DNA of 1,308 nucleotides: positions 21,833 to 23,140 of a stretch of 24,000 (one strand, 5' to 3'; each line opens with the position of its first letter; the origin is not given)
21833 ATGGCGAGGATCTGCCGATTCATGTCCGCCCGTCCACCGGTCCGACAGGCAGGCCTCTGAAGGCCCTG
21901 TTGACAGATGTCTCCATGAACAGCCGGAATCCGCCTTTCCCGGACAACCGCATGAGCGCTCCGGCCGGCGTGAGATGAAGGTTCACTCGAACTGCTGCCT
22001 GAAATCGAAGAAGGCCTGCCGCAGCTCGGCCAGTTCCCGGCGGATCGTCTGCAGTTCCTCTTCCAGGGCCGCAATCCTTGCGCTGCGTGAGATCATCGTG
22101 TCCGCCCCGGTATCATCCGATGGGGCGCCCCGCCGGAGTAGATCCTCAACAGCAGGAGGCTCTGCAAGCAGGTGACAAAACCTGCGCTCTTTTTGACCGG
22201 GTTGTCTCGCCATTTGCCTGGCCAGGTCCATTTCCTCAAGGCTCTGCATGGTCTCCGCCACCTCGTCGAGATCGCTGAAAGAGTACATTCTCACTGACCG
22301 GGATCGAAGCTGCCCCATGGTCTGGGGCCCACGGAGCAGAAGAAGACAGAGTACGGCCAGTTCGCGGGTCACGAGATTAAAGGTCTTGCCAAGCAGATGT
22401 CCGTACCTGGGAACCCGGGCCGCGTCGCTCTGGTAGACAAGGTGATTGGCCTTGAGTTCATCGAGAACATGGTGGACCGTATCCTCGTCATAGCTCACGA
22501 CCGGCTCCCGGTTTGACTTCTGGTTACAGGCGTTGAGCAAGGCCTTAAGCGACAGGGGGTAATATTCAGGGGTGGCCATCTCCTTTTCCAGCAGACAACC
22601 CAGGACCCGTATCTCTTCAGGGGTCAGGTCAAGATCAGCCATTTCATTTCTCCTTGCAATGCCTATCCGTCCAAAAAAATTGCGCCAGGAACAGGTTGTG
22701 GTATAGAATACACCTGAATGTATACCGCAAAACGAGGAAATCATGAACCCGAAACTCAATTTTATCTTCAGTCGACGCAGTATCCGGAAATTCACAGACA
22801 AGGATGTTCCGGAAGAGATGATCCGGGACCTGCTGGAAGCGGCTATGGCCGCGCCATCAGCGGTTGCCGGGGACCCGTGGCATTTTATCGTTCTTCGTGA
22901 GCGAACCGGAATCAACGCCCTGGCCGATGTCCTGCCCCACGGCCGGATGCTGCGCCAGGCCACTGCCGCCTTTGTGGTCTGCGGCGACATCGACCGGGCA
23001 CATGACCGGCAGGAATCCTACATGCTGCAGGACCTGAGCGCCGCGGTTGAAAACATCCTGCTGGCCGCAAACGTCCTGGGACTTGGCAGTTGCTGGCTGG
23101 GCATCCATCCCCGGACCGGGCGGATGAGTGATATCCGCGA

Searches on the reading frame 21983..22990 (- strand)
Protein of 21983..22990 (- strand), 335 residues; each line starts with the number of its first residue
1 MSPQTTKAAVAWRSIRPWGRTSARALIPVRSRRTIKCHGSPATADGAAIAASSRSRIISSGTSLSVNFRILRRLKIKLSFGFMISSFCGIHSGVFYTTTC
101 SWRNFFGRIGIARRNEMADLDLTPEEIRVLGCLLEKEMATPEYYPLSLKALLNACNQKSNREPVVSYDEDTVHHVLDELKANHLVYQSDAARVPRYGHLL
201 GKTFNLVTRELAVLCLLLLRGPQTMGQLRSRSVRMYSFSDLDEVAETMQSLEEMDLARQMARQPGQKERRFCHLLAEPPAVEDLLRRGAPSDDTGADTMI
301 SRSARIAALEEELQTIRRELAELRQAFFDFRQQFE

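Call 27: search_protein_families(library=pfam, proteins=[window:21983-22990:-], max_evalue=0.00001)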
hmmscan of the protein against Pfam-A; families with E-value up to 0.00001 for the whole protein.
window:21983-22990:- (335 aa): 1 family
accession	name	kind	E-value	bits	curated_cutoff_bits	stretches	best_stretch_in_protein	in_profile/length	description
PF04337.18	DUF480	-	3.4e-55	186.7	25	1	122-266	1-149/149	Protein of unknown function, DUF480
